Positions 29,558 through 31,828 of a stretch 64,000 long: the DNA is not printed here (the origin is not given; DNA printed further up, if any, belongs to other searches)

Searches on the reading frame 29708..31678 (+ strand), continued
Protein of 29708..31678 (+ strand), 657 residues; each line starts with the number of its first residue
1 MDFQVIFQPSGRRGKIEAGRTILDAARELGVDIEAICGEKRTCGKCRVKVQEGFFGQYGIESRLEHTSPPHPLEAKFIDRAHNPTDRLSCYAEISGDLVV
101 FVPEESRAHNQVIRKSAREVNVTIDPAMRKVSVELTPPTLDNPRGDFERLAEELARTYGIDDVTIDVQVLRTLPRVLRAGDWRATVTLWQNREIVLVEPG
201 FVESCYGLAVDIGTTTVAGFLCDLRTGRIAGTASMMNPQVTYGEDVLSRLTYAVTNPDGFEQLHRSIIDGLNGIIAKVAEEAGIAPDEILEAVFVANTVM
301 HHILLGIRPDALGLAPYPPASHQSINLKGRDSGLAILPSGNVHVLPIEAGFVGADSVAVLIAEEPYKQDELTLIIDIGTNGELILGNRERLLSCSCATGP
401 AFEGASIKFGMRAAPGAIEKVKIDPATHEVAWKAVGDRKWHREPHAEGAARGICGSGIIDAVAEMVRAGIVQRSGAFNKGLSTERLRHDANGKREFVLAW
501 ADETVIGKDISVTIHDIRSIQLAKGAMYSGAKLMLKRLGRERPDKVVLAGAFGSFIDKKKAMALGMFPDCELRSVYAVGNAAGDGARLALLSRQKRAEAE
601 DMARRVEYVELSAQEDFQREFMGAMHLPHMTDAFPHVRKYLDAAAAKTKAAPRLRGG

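Call 39: find_encoding_contigs(protein=P0121, flank=10000, max_places=5)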
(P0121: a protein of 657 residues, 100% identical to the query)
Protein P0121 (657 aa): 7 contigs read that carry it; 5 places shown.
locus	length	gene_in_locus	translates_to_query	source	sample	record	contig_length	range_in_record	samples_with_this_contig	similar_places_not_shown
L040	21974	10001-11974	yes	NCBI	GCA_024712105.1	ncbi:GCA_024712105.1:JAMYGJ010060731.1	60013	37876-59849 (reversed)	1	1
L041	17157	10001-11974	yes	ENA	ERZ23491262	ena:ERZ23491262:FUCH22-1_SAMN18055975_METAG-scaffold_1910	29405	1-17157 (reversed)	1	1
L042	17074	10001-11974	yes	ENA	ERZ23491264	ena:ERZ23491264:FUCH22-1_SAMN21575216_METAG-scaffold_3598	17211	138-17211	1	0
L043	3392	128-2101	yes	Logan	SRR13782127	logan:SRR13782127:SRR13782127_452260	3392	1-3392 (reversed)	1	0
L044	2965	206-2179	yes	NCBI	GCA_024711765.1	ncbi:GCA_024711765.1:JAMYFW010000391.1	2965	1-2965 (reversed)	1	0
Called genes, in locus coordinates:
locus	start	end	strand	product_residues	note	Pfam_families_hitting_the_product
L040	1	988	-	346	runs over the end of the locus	PF01208:URO-D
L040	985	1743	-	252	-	-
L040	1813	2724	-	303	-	PF00581:Rhodanese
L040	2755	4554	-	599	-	PF06213:CobT, PF11775:CobT_C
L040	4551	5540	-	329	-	PF12556:CobS_N, PF07728:AAA_5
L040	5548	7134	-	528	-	PF00732:GMC_oxred_N (faint), PF05199:GMC_oxred_C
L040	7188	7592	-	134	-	PF20337:DUF6632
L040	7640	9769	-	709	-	PF04879:Molybdop_Fe4S4, PF00384:Molybdopterin, PF01568:Molydop_binding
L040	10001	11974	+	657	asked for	PF00111:Fer2, PF17650:RACo_linker, PF17651:Raco_middle, PF14574:RACo_C_ter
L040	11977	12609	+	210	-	PF09459:EB_dh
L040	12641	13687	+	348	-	PF12797:Fer4_2 (faint), PF12837:Fer4_6 (faint), PF13237:Fer4_10, PF13247:Fer4_11, PF12838:Fer4_7 (weak)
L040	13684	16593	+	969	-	PF00384:Molybdopterin, PF01568:Molydop_binding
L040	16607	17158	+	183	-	PF02613:Nitrate_red_del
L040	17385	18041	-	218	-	PF02607:B12-binding_2, PF02310:B12-binding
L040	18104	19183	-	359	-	PF01208:URO-D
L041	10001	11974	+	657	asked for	PF00111:Fer2, PF17650:RACo_linker, PF17651:Raco_middle, PF14574:RACo_C_ter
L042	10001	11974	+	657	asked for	PF00111:Fer2, PF17650:RACo_linker, PF17651:Raco_middle, PF14574:RACo_C_ter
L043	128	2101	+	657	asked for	PF00111:Fer2, PF17650:RACo_linker, PF17651:Raco_middle, PF14574:RACo_C_ter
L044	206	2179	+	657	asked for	PF00111:Fer2, PF17650:RACo_linker, PF17651:Raco_middle, PF14574:RACo_C_ter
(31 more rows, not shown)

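Call 40: find_encoding_contigs(protein=P0125, flank=10000, max_places=2)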
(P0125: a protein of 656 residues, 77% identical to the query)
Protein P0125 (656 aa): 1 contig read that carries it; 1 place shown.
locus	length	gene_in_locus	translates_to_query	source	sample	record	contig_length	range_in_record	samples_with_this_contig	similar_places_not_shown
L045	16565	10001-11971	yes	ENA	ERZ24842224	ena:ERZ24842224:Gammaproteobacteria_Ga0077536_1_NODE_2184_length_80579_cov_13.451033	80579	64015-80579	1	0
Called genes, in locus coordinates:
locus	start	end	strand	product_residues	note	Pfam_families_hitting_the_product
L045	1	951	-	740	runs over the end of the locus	PF07690:MFS_1 (weak), PF03219:TLC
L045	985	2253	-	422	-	PF03219:TLC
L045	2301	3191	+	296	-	PF13354:Beta-lactamase2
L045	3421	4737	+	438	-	PF05977:MFS_3 (weak), PF07690:MFS_1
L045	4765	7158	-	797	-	PF02190:LON_substr_bdg, PF07724:AAA_2 (weak), PF00004:AAA, PF07728:AAA_5, PF22667:Lon_lid, PF05362:Lon_C, PF13541:ChlI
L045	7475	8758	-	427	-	PF00072:Response_reg, PF00069:Pkinase, PF01636:APH (faint), PF07714:PK_Tyr_Ser-Thr, PF03109:ABC1 (weak)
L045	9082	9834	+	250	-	PF00563:EAL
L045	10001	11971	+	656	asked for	PF00111:Fer2, PF17650:RACo_linker, PF17651:Raco_middle, PF14574:RACo_C_ter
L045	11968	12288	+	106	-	PF22263:DUF6951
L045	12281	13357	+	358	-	PF01208:URO-D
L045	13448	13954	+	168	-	PF09719:C_GCAxxG_C_C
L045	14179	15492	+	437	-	PF00211:Guanylate_cyc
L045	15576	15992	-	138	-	PF07366:SnoaL, PF12680:SnoaL_2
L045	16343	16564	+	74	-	?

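Call 41: find_encoding_contigs(protein=P0127, flank=10000, max_places=2)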
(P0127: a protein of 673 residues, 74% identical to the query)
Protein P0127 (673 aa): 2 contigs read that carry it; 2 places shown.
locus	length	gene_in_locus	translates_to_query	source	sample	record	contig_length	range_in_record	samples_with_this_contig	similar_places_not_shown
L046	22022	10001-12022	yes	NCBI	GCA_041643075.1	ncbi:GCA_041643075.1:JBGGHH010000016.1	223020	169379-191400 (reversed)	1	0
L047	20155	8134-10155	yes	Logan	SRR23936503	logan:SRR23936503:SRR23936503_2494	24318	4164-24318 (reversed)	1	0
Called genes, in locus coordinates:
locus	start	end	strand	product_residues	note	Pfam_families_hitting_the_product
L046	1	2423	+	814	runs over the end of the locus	PF13491:FtsK_4TM, PF17854:FtsK_alpha, PF01580:FtsK_SpoIIIE, PF01935:DUF87 (weak), PF12846:AAA_10 (faint), PF09397:FtsK_gamma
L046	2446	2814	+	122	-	PF18765:Polbeta (weak)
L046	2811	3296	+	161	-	PF20797:HepT-like_2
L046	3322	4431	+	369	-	PF02608:Bmp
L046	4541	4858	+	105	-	PF12840:HTH_20, PF01022:HTH_5, PF12802:MarR_2 (weak), PF13518:HTH_28 (weak)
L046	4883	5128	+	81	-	PF02635:DsrE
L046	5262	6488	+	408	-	PF01266:DAO (faint), PF07992:Pyr_redox_2, PF21706:FCSD_central (weak)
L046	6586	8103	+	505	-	PF01590:GAF, PF13185:GAF_2, PF13492:GAF_3, PF07730:HisKA_3, PF02518:HATPase_c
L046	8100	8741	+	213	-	PF00072:Response_reg, PF00196:GerE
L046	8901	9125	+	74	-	-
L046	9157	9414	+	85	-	-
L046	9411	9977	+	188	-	PF10050:DUF2284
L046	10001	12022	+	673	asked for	PF00111:Fer2, PF17650:RACo_linker, PF17651:Raco_middle, PF14574:RACo_C_ter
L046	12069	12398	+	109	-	PF22263:DUF6951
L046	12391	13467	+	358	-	PF01208:URO-D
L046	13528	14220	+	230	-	PF02607:B12-binding_2, PF02310:B12-binding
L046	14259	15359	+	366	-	PF01208:URO-D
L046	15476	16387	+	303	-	PF02492:cobW, PF07683:CobW_C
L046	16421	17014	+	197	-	PF04636:PA26 (faint), PF02627:CMD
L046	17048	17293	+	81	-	PF02635:DsrE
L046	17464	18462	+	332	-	PF02007:MtrH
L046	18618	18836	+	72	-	PF12840:HTH_20, PF01022:HTH_5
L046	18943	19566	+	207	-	PF01135:PCMT, PF13489:Methyltransf_23, PF02353:CMAS (weak), PF01209:Ubie_methyltran, PF13847:Methyltransf_31, PF08241:Methyltransf_11, PF08242:Methyltransf_12, PF13649:Methyltransf_25, +2 more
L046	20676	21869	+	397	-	PF00070:Pyr_redox (faint), PF00890:FAD_binding_2 (weak), PF01266:DAO, PF07992:Pyr_redox_2 (weak), PF12831:FAD_oxidored (weak), PF13450:NAD_binding_8 (weak), PF13738:Pyr_redox_3 (faint)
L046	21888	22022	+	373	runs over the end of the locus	PF00266:Aminotran_5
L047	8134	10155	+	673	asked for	PF00111:Fer2, PF17650:RACo_linker, PF17651:Raco_middle, PF14574:RACo_C_ter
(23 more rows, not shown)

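Call 42: find_encoding_contigs(protein=P0124, flank=10000, max_places=2)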
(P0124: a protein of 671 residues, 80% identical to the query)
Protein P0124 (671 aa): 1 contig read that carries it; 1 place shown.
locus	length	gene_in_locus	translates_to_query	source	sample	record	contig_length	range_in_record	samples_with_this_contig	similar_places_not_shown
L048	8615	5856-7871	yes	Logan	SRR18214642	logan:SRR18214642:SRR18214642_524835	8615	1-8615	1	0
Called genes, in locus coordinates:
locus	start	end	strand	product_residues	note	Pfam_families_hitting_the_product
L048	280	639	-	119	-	-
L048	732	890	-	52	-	-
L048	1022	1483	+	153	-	-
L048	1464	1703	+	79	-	-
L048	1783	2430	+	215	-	PF02607:B12-binding_2, PF02310:B12-binding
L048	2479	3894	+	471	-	PF05369:MtmB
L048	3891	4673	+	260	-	-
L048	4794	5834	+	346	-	PF01208:URO-D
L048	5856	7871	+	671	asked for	PF00111:Fer2 (weak), PF17650:RACo_linker, PF17651:Raco_middle, PF14574:RACo_C_ter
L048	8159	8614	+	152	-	?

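Call 47: find_encoding_contigs(protein=P0123, flank=10000, max_places=2)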
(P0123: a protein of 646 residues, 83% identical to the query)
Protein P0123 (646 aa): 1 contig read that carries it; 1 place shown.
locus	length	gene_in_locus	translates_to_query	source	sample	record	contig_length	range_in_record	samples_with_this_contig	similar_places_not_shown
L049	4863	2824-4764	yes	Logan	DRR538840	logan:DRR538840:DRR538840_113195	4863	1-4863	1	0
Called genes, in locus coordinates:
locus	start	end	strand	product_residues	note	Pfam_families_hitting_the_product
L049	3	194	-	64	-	?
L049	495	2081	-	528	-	PF00732:GMC_oxred_N (faint), PF00890:FAD_binding_2 (faint), PF05199:GMC_oxred_C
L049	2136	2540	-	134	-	PF20337:DUF6632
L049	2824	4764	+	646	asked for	PF00111:Fer2, PF17650:RACo_linker, PF17651:Raco_middle, PF14574:RACo_C_ter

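Call 48: find_encoding_contigs(protein=P0126, flank=10000, max_places=2)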
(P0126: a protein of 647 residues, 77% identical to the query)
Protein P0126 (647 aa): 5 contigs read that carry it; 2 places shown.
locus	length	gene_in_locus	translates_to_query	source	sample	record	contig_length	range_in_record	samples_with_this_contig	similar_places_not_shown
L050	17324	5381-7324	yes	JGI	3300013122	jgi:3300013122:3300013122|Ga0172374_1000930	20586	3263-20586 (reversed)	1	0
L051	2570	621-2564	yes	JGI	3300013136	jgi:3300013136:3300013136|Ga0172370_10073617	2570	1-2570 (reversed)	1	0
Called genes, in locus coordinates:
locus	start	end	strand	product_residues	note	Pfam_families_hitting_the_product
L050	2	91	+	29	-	?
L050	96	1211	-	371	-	PF02515:CoA_transf_3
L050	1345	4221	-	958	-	PF00384:Molybdopterin, PF01568:Molydop_binding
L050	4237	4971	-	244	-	PF00440:TetR_N, PF14514:TetR_C_9, PF17938:TetR_C_29, PF17935:TetR_C_27 (weak)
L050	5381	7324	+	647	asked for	PF00111:Fer2 (weak), PF17650:RACo_linker, PF17651:Raco_middle, PF14574:RACo_C_ter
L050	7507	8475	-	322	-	PF00291:PALP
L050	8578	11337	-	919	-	PF08448:PAS_4, PF00989:PAS, PF08448:PAS_4, PF13426:PAS_9, PF08447:PAS_3, PF00989:PAS, PF08447:PAS_3, PF13426:PAS_9, +19 more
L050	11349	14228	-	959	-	PF05359:DUF748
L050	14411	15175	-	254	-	PF12811:BaxI_1, PF01027:Bax1-I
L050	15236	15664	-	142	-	PF22636:FlK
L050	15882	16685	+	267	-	PF00106:adh_short, PF08659:KR, PF13561:adh_short_C2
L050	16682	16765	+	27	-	-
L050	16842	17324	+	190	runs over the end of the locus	PF02627:CMD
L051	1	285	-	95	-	?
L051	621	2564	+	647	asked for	PF00111:Fer2 (weak), PF17650:RACo_linker, PF17651:Raco_middle, PF14574:RACo_C_ter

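Call 57: find_related_loci(query=window:29708-31678:+, collection=metagenome_contigs, flank=10000)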
Query window:29708-31678:+ (657 aa) in metagenome_contigs; peptide patterns used: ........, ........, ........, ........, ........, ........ (x = any residue, [..] = any of these).
174 stretches matched a pattern; 108 encode a relative of the query (tblastn E <= 1e-3); the best 80 are kept; 80 distinct loci.
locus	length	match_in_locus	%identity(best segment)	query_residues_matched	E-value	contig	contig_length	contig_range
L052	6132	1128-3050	79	3-643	0e+0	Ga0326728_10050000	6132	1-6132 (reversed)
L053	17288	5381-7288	77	1-636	0e+0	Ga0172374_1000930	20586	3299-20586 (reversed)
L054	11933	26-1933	77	1-636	0e+0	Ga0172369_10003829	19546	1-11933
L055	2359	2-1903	74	8-641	0e+0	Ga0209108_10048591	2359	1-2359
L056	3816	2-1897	74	10-641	0e+0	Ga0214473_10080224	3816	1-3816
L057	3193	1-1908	73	27-652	0e+0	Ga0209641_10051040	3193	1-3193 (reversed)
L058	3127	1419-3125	75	3-571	0e+0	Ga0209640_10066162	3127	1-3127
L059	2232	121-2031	59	3-638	0e+0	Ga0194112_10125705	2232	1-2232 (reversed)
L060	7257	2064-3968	59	3-638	0e+0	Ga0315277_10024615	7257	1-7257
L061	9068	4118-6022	59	3-638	0e+0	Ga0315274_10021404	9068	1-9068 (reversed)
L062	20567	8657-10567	58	3-638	0e+0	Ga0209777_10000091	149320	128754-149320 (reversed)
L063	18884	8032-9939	58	3-638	0e+0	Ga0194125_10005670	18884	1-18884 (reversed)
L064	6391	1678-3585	59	5-638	0e+0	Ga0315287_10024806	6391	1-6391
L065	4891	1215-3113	59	4-637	0e+0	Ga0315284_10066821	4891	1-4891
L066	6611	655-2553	59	4-637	0e+0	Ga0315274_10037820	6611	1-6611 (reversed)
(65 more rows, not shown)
